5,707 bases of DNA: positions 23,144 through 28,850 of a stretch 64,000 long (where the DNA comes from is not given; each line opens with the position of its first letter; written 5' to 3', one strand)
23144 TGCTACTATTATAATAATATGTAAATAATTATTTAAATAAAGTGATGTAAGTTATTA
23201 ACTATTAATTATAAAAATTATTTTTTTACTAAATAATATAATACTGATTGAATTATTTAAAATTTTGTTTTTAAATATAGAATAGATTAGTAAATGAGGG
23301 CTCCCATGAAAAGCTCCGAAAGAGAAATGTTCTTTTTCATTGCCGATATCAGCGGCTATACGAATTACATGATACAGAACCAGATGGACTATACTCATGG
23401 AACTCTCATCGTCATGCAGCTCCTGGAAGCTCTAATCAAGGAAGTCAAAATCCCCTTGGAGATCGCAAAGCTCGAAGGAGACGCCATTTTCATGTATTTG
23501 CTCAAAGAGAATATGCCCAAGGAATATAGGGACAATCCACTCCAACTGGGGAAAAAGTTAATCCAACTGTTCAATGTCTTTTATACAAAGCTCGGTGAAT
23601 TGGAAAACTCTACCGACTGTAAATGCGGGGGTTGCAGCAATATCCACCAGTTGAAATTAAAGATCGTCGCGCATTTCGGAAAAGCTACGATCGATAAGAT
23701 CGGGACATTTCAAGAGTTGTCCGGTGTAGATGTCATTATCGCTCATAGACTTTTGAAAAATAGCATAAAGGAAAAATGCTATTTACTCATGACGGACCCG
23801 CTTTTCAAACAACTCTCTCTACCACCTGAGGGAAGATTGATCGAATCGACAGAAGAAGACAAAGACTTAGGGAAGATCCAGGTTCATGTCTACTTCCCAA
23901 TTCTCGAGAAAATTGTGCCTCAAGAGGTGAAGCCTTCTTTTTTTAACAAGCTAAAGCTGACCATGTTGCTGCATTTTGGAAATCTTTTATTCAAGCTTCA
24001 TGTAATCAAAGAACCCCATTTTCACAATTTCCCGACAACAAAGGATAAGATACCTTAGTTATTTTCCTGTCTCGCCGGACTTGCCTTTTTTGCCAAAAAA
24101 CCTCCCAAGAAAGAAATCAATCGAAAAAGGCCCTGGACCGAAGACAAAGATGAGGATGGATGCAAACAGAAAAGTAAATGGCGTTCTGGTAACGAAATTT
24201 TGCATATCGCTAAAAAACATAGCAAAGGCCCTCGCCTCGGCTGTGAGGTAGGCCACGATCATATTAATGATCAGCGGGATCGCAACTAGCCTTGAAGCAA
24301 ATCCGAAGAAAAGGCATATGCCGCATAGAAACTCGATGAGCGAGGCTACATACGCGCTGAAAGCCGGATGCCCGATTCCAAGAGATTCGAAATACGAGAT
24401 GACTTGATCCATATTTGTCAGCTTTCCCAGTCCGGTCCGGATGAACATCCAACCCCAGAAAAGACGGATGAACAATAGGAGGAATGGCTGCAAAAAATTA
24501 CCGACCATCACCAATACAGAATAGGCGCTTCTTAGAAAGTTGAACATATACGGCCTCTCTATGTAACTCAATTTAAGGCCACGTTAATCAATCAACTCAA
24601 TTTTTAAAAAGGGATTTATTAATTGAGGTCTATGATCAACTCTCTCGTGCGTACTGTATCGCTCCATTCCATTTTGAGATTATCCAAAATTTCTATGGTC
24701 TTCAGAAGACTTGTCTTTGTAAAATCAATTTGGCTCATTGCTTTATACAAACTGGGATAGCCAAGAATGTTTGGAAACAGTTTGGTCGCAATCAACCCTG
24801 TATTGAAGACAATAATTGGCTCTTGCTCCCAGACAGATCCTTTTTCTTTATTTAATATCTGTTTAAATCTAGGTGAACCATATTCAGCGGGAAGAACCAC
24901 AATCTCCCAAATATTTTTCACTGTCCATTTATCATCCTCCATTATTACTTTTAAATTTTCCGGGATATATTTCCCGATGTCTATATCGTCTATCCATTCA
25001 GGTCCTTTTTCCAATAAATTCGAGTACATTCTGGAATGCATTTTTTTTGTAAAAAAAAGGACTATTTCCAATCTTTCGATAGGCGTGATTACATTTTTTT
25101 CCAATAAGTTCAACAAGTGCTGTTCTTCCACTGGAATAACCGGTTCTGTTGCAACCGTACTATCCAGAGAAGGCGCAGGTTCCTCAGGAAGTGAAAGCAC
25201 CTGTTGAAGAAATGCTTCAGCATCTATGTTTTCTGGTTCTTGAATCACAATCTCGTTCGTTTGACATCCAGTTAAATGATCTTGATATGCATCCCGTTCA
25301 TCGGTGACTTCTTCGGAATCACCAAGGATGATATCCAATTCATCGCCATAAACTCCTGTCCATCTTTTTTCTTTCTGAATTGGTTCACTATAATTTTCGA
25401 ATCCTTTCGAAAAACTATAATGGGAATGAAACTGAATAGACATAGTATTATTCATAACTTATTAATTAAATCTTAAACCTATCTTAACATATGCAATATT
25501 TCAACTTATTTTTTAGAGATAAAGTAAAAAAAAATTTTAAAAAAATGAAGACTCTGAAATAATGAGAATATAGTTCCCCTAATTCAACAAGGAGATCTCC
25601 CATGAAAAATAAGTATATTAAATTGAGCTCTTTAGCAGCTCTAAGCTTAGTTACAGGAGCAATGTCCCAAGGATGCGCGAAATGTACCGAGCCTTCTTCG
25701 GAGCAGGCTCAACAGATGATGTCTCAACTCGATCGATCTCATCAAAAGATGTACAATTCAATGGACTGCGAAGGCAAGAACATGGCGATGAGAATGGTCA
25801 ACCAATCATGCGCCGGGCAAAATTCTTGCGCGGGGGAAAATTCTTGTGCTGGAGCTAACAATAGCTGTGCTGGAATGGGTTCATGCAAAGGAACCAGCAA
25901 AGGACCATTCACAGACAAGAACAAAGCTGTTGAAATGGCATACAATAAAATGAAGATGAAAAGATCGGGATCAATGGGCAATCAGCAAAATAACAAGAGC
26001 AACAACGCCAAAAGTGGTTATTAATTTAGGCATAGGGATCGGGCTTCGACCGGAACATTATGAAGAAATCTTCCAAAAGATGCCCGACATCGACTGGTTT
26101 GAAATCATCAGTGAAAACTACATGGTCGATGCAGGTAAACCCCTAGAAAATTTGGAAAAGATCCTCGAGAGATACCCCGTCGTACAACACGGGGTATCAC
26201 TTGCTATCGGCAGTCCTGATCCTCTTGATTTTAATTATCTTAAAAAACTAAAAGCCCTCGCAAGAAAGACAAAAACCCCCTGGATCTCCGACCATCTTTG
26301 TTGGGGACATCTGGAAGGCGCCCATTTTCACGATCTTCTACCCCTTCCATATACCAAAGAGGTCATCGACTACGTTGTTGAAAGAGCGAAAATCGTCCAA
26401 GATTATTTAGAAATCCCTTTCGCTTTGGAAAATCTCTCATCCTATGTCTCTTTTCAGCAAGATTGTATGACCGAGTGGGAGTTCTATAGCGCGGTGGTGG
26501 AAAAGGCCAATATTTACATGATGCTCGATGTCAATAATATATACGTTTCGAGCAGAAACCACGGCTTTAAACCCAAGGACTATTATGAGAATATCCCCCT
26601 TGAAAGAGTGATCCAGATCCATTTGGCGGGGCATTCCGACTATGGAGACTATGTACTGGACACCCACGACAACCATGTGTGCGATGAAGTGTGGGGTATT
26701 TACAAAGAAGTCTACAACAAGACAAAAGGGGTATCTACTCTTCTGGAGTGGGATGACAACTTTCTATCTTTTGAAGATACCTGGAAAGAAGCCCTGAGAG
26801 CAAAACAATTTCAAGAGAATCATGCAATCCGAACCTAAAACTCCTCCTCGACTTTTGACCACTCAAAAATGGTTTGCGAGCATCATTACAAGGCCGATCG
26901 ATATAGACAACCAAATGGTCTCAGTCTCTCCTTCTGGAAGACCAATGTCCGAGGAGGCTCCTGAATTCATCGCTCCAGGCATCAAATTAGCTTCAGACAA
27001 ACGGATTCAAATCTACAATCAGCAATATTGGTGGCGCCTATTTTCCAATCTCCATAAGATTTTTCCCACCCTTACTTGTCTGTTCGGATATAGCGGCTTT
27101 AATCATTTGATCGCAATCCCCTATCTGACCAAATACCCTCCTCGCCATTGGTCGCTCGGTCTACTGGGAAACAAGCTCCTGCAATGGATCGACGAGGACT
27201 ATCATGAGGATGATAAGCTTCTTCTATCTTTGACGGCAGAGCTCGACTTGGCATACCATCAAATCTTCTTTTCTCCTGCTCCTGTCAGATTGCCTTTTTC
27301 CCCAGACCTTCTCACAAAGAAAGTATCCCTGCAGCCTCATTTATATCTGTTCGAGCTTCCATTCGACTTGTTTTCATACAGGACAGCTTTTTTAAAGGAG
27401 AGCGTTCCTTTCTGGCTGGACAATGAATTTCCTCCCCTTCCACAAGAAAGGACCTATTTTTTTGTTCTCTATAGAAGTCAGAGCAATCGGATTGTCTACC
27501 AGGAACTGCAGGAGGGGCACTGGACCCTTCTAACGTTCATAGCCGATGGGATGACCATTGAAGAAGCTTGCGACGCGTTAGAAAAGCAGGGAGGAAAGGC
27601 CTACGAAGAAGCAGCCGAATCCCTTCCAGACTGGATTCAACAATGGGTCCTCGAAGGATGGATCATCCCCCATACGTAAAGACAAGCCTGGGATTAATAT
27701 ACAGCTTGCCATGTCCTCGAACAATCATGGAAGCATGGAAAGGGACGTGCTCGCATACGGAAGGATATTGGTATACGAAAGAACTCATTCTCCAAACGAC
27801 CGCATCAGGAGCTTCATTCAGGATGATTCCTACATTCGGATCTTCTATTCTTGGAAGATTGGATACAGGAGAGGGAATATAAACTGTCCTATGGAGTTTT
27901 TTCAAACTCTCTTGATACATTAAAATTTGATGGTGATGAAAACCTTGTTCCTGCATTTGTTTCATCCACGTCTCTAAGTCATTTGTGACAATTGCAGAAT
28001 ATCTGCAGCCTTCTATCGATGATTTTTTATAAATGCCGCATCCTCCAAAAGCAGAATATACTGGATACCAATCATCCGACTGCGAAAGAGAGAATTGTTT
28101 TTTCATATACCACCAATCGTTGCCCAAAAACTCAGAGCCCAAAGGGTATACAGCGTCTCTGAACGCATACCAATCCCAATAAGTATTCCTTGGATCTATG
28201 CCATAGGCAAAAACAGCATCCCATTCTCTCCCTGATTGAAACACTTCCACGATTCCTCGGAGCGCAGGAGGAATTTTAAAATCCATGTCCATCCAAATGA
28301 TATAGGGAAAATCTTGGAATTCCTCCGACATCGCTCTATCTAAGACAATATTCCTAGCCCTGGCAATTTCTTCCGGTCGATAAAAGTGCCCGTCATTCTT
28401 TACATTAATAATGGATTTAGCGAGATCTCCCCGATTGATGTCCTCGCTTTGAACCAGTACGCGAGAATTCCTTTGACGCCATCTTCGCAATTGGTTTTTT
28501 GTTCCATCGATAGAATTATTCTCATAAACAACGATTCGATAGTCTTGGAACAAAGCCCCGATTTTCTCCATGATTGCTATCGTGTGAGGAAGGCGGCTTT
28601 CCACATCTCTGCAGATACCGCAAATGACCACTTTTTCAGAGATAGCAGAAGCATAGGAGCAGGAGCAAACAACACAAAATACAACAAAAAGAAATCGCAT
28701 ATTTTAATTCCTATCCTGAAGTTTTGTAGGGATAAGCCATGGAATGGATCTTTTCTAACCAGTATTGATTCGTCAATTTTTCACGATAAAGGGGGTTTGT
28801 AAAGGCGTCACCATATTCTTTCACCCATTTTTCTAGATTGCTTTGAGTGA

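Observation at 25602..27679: MNIO (DUF692) - DUF2063 operon with a secreted Cys-repeat precursor: a bufferin-like RiPP cluster in a chlamydia-like genome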

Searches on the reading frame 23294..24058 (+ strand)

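Call 3: search_protein_families(library=pfam, proteins=[window:23294-24058:+], max_evalue=0.1)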
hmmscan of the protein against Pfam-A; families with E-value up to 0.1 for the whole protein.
window:23294-24058:+ (254 aa): 2 families
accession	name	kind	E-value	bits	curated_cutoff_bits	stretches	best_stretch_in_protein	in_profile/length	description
PF10851.13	DUF2652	-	1.1e-29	103.2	22.1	1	40-163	1-118/118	Protein of unknown function (DUF2652)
PF20665.3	Zw10_middle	-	0.014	15.7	23.6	1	36-117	61-142/230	Centromere/kinetochore protein zw10, middle domain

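Call 4: search_protein_families(library=ncbifam, proteins=[window:23294-24058:+], max_evalue=0.1)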
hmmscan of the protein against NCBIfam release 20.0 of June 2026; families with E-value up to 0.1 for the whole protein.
window:23294-24058:+ (254 aa): 0 families

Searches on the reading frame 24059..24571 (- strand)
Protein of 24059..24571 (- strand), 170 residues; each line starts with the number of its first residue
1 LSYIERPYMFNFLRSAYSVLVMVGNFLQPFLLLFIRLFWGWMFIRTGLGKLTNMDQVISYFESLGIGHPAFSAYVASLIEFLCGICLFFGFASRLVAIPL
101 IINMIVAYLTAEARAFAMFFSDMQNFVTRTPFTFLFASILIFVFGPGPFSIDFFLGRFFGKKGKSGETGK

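Call 3: search_protein_families(library=pfam, proteins=[window:24059-24571:-], max_evalue=0.1)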
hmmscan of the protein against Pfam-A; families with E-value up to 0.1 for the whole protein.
window:24059-24571:- (170 aa): 2 families
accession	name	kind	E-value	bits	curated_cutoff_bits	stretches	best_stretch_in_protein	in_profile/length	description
PF07681.17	DoxX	-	8.9e-22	78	23.6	1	31-111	1-83/85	DoxX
PF07291.16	MauE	-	2.7e-05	24.9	27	1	30-106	3-82/128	Methylamine utilisation protein MauE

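Call 4: search_protein_families(library=ncbifam, proteins=[window:24059-24571:-], max_evalue=0.1)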
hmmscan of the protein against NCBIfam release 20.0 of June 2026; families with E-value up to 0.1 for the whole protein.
window:24059-24571:- (170 aa): 2 families
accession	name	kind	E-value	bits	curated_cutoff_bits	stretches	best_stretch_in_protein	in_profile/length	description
NF050144.1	matur_HvfX_fam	equivalog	4.2e-17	62.8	80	1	32-113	4-89/165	HvfX family Cu-binding RiPP maturation protein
NF045576.1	BT_3928_fam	equivalog_domain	0.0026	16.9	250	1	33-108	3-87/358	BT_3928 family protein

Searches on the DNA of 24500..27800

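Call 77: search_rna_families(source=window, start=24500, end=27800, threshold=evalue, max_evalue=1)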
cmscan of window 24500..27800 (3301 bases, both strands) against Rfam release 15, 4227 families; matches with E-value up to 1: 0.
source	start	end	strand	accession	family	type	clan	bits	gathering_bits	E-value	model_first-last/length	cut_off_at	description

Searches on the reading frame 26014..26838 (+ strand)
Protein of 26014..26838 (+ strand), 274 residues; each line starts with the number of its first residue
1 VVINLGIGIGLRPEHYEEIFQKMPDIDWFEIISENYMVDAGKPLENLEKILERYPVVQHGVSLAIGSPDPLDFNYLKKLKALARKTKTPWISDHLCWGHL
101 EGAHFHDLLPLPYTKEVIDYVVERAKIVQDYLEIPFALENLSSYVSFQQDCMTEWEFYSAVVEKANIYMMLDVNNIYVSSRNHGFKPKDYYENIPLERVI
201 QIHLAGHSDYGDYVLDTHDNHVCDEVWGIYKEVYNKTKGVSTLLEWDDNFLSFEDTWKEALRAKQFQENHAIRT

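Call 3: search_protein_families(library=pfam, proteins=[window:26014-26838:+], max_evalue=0.1)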
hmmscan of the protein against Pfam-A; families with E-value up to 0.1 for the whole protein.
window:26014-26838:+ (274 aa): 1 family
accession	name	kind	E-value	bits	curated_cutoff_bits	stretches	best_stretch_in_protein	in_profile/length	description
PF05114.20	MbnB_TglH_ChrH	-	9.6e-106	353.3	25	1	6-267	1-262/263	RiPP precursor modification enzyme MbnB/TglH/ChrH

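Call 4: search_protein_families(library=ncbifam, proteins=[window:26014-26838:+], max_evalue=0.1)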
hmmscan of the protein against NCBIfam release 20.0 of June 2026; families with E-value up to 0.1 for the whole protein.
window:26014-26838:+ (274 aa): 5 families
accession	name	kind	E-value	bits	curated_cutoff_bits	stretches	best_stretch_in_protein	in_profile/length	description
NF050167.1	MNIO_BufB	equivalog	5.2e-98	327.5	310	1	7-263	1-261/262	MNIO family bufferin maturase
NF003818.2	PRK05409.1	equivalog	1.1e-74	251.3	360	1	7-266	2-263/264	HvfB family MNIO-type RiPP peptide maturase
NF050151.1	RiPP_MNIO_ApyH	equivalog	2e-27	96.1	400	1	25-245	31-257/283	multinuclear non-heme iron-dependent oxidative enzyme ApyH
NF050165.1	MNIO_ChrH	equivalog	1.1e-20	74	600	1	74-240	79-250/363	MNIO family chryseobactin maturase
TIGR04159.2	methbact_MbnB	equivalog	1e-11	44.9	325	1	25-238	22-229/261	methanobactin biosynthesis protein MbnB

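Call 17: search_solved_structures(query=window:26014-26835:+, show_alignments=3)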
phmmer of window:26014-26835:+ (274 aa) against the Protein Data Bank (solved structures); distinct sequences matched with E-value up to 0.001: 4.
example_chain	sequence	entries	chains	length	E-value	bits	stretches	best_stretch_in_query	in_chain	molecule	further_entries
3bww_A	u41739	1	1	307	3.8e-48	167.5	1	6-210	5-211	Protein of unknown function DUF692/COG3220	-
8hci_D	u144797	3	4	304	5.1e-24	88.3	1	5-247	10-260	DUF692 family protein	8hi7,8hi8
7dz9_B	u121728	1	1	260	3.6e-09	39.6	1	24-250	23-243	cpMbnB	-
7dz9_A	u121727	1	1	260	3.8e-09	39.5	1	24-250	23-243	MbnB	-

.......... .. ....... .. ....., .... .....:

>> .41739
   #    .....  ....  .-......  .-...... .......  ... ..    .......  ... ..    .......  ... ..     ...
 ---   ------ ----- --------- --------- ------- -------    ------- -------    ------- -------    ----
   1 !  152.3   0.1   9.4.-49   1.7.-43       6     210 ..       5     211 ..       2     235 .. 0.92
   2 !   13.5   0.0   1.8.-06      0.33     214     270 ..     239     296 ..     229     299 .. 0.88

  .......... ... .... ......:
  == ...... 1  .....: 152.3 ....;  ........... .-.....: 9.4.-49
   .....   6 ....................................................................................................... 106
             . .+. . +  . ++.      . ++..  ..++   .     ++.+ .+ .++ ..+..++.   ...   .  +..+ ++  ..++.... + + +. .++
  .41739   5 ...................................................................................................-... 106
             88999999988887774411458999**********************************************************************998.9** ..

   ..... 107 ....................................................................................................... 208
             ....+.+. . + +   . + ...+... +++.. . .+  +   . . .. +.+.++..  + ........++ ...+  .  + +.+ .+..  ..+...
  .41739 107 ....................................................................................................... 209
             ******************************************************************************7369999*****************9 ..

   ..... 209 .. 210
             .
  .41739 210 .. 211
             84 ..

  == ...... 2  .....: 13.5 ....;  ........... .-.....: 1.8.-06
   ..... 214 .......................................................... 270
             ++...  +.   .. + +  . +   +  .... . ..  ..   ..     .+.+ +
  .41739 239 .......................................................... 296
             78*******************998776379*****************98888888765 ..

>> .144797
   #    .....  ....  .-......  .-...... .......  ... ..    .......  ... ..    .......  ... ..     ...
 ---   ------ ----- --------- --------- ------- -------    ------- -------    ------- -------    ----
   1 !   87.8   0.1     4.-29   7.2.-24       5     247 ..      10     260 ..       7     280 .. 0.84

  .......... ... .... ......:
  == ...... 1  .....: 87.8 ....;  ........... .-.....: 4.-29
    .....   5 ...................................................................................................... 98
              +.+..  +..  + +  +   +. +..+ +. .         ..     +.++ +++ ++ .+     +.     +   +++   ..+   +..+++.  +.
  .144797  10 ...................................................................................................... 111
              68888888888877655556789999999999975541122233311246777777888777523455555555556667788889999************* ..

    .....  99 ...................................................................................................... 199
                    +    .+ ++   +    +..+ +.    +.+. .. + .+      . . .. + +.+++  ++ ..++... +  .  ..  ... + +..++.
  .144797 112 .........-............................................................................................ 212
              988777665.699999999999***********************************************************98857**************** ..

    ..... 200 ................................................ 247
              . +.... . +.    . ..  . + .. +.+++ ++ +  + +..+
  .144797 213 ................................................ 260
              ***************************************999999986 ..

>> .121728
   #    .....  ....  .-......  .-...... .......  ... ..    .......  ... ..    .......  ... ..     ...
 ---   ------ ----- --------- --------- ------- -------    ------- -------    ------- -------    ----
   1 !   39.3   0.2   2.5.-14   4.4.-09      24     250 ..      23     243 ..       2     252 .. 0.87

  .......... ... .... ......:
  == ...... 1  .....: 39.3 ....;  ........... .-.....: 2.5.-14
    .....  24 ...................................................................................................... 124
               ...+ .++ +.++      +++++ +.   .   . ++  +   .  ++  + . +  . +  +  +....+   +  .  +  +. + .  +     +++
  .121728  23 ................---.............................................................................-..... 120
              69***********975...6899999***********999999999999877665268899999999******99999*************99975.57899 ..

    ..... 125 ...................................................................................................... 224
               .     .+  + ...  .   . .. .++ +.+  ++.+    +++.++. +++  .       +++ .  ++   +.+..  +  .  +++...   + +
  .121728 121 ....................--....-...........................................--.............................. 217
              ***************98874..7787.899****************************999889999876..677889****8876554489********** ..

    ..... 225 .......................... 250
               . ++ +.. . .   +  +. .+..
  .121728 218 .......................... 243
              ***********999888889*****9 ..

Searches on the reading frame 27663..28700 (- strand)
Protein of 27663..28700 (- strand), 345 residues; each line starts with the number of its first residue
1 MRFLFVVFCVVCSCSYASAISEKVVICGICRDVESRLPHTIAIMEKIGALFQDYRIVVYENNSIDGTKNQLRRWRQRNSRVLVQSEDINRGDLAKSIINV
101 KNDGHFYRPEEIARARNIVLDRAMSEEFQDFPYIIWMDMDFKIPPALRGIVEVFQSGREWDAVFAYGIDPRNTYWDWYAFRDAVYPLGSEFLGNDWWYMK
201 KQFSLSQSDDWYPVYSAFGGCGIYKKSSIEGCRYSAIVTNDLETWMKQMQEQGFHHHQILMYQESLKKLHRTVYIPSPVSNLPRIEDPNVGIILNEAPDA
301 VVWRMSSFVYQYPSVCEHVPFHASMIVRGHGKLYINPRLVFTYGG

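Call 3: search_protein_families(library=pfam, proteins=[window:27663-28700:-], max_evalue=0.1)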
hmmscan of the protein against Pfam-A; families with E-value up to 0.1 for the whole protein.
window:27663-28700:- (345 aa): 5 families
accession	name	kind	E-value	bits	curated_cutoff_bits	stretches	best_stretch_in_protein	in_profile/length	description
PF00535.33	Glycos_transf_2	-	1.5e-08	35.2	23.3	2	112-229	66-164/168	Glycosyl transferase family 2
PF11735.13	CAP59_mtransfer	-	9.6e-08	32.4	28.8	1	25-236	3-222/242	Cryptococcal mannosyltransferase 1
PF13704.12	Glyco_tranf_2_4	-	0.014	16.3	27.5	1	32-95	2-59/98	Glycosyl transferase family 2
PF18445.7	Zn_ribbon_PRDM4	-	0.068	13.4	25.8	1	1-20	5-24/38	PR zinc knuckle motif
PF03452.20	Anp1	-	0.073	13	28.8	0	107-142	116-148/263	Anp1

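Call 4: search_protein_families(library=ncbifam, proteins=[window:27663-28700:-], max_evalue=0.1)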
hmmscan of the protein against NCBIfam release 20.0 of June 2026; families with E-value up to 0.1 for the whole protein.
window:27663-28700:- (345 aa): 0 families
